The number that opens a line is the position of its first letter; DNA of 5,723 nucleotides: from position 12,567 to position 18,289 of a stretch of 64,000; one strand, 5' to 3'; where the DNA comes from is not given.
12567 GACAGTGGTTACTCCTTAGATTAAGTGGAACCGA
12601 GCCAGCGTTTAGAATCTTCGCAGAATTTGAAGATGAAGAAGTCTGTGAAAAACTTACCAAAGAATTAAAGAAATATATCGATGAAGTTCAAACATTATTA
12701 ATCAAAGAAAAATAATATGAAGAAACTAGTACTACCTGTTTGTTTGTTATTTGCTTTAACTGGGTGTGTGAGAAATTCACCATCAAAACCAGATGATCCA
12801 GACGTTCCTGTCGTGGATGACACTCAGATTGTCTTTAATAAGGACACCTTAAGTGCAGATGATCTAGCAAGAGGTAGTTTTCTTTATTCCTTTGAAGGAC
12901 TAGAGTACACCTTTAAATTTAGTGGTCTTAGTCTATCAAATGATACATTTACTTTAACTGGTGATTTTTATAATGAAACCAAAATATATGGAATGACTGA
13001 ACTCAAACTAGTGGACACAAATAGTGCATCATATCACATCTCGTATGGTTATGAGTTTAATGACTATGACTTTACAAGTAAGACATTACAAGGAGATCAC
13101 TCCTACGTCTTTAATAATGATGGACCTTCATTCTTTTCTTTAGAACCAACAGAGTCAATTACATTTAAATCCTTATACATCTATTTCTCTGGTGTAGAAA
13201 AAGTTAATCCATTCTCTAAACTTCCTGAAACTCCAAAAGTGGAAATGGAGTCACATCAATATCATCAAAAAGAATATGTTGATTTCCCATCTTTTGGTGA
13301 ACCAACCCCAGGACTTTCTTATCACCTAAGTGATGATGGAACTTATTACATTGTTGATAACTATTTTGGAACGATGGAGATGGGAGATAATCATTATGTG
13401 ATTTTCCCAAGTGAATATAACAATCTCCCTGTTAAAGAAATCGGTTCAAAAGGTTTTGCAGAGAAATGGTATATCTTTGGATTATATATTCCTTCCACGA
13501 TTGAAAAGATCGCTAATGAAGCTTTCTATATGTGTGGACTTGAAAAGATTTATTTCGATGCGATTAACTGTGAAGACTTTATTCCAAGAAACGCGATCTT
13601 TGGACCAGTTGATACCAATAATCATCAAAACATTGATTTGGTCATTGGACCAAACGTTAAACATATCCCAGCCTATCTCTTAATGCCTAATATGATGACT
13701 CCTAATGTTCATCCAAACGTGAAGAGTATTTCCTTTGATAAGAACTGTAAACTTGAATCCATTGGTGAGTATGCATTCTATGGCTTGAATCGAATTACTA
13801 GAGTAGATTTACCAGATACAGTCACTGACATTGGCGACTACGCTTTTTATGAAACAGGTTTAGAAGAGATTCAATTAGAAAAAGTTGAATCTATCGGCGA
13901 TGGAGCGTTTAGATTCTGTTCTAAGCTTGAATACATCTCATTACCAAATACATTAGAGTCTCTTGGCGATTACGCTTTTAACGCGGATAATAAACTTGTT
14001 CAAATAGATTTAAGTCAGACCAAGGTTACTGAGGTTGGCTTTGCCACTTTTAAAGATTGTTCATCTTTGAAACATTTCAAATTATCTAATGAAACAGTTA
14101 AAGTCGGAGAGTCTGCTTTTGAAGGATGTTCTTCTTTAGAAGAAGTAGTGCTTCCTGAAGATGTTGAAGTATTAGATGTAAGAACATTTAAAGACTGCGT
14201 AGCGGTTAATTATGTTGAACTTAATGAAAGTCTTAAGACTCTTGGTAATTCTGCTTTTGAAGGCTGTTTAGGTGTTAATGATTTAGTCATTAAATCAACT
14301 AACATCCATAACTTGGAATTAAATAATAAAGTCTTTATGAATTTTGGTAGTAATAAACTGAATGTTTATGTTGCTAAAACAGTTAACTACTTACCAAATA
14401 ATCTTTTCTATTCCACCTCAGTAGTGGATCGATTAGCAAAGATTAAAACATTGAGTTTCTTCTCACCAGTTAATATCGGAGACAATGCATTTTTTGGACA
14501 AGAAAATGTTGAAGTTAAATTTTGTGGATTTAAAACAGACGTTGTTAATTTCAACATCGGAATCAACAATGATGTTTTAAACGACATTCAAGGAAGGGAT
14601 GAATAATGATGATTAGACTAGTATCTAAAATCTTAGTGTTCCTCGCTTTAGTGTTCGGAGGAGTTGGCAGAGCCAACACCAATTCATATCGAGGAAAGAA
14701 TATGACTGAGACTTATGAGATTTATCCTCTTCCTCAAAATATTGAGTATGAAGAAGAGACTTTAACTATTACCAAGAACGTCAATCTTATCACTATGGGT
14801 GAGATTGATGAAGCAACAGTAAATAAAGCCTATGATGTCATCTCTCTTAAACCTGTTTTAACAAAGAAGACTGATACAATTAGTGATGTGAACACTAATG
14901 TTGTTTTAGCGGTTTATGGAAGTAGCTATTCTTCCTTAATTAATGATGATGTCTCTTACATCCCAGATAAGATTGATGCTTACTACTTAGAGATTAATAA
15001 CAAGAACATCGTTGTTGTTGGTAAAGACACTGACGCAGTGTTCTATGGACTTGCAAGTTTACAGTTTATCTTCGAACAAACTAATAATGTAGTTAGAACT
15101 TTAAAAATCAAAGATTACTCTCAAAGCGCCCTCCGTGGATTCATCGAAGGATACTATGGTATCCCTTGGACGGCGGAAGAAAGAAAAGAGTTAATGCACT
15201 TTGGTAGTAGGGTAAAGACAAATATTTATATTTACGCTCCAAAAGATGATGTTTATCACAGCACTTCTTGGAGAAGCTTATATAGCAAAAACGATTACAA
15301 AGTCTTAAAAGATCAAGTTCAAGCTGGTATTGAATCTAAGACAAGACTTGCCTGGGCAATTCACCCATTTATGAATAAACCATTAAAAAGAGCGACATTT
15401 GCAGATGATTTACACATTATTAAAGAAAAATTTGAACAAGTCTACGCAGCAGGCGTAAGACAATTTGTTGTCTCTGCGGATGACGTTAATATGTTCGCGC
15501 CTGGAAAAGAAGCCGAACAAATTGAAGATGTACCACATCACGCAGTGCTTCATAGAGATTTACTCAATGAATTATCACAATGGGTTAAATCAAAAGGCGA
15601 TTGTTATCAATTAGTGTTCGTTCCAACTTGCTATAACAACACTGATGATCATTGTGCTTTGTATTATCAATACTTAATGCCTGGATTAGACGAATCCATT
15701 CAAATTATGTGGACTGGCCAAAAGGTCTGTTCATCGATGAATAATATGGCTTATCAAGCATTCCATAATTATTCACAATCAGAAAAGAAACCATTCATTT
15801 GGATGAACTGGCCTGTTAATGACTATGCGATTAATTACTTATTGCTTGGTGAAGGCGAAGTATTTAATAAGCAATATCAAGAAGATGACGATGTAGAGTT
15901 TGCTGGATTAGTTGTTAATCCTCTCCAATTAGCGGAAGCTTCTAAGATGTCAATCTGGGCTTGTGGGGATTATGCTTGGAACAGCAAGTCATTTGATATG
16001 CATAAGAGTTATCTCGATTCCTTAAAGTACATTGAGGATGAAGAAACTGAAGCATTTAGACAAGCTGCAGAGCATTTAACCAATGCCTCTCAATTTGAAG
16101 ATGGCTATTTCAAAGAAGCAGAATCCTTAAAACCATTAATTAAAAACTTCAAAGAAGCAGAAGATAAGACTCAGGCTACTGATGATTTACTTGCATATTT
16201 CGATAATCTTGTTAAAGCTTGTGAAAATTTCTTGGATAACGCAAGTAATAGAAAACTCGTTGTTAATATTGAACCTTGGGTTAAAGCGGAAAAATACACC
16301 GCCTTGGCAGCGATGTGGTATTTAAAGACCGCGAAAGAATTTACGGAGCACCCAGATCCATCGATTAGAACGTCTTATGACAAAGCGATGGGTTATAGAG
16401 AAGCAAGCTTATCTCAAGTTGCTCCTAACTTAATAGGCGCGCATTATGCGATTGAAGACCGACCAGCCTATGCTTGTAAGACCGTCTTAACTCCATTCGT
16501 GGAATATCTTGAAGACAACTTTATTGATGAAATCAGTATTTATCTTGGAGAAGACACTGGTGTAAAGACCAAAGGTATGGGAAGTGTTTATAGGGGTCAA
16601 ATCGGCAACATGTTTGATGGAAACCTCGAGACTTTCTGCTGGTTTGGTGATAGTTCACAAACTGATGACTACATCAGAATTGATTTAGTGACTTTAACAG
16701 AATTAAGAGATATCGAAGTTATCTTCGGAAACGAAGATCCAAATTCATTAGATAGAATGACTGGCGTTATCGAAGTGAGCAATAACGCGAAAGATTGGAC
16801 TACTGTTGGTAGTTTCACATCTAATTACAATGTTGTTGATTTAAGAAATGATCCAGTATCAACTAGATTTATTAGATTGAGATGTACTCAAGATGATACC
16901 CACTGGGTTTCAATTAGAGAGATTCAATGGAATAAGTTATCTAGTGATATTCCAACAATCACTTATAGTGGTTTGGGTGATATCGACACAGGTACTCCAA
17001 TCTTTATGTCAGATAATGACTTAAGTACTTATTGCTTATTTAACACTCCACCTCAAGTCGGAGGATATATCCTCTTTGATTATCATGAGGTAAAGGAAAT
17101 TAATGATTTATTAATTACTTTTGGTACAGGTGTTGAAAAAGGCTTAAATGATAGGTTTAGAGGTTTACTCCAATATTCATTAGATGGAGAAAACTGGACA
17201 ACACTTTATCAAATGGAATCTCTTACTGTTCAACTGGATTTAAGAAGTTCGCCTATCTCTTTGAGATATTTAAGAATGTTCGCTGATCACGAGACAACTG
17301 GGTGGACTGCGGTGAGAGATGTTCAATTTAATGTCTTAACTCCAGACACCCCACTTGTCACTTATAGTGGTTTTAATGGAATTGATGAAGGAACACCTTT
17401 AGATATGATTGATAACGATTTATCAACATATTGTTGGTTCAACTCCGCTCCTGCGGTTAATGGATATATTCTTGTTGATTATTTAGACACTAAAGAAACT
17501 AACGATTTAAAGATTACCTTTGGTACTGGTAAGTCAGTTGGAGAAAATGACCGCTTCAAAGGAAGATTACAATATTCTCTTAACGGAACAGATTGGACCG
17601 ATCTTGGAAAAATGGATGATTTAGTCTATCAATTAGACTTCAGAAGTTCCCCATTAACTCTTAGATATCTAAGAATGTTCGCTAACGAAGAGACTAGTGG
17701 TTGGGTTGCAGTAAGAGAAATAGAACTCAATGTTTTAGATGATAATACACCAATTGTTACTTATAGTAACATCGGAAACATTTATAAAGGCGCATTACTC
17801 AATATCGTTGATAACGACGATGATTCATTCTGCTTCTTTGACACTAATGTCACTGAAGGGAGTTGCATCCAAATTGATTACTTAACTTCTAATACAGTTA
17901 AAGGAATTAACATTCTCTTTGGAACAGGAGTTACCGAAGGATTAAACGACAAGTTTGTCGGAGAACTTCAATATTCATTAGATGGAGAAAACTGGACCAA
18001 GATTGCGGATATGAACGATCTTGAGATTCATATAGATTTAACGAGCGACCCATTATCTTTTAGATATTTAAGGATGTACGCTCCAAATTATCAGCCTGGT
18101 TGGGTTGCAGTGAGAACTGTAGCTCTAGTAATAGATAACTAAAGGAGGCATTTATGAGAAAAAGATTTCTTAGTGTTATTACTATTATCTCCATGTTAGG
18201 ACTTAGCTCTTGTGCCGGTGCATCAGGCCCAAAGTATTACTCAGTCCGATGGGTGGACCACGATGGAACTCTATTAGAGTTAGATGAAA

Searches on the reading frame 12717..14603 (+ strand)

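Call 9: search_protein_families(library=pfam, proteins=[window:12717-14603:+], max_evalue=0.01)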
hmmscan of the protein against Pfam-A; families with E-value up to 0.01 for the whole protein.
window:12717-14603:+ (629 aa): 2 families
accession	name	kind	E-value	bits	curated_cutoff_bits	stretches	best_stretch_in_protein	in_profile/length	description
PF13306.12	LRR_5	-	3.4e-50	169.6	27.7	3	334-452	12-127/127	BspA type Leucine rich repeat region (6 copies)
PF13855.12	LRR_8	-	2.4e-14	53.3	27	1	426-478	2-55/61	Leucine rich repeat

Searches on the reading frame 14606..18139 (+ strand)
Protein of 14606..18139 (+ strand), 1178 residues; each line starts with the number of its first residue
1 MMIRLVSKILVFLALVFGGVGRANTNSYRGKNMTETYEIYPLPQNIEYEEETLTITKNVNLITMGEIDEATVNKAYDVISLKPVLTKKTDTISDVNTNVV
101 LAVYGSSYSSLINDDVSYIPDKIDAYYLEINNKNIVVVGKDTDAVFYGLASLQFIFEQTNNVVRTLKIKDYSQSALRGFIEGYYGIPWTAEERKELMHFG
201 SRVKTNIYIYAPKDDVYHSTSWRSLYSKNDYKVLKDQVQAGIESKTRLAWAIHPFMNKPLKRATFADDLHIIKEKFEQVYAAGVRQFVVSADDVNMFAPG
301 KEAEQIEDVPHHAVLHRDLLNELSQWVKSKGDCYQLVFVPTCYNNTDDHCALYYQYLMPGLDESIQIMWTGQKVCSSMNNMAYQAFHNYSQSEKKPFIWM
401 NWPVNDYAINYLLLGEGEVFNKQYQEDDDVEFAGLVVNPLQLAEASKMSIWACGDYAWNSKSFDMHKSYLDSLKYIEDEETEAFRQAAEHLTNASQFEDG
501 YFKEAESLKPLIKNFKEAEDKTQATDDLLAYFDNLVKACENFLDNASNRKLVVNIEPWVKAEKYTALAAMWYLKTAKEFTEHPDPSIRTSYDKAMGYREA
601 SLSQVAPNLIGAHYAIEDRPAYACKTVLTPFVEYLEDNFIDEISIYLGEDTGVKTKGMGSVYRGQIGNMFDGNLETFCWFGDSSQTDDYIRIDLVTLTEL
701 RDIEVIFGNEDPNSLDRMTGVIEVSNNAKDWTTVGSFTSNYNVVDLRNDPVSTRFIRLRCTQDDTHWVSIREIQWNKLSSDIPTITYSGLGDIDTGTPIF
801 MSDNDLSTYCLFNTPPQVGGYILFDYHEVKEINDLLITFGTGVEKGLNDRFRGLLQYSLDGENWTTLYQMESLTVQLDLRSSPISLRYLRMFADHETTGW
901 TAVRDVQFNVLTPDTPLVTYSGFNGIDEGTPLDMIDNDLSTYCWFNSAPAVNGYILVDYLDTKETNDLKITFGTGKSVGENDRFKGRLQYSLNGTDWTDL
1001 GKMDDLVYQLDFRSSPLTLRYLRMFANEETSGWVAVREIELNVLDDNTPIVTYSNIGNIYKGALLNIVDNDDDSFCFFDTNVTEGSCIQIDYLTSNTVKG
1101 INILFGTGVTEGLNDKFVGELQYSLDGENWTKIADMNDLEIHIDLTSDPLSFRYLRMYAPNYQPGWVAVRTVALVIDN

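Call 9: search_protein_families(library=pfam, proteins=[window:14606-18139:+], max_evalue=0.01)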
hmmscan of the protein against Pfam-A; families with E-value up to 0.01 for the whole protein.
window:14606-18139:+ (1178 aa): 6 families
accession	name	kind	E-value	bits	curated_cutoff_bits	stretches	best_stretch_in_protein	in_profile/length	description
PF07555.19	NAGidase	-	4e-78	263.2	25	1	177-487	1-293/295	beta-N-acetylglucosaminidase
PF00754.31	F5_F8_type_C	-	1.2e-37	129.3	28.2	4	665-773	13-127/127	F5/8 type C domain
PF22633.2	F5_F8_type_C_2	-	1e-21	77.8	27.8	1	668-758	1-91/91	NedA-like, galactose-binding domain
PF02838.20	Glyco_hydro_20b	-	4.5e-15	56.9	26.1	1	37-171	2-124/124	Glycosyl hydrolase family 20, domain 2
PF21809.3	Glyco_hydro_84_hel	-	0.00057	20.4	27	1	508-565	5-67/131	Bacterial GH84, post-catalytic domain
PF23524.2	MGAT4A_C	-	0.0023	18.7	42.9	0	676-772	23-129/129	MGAT4 C-terminal domain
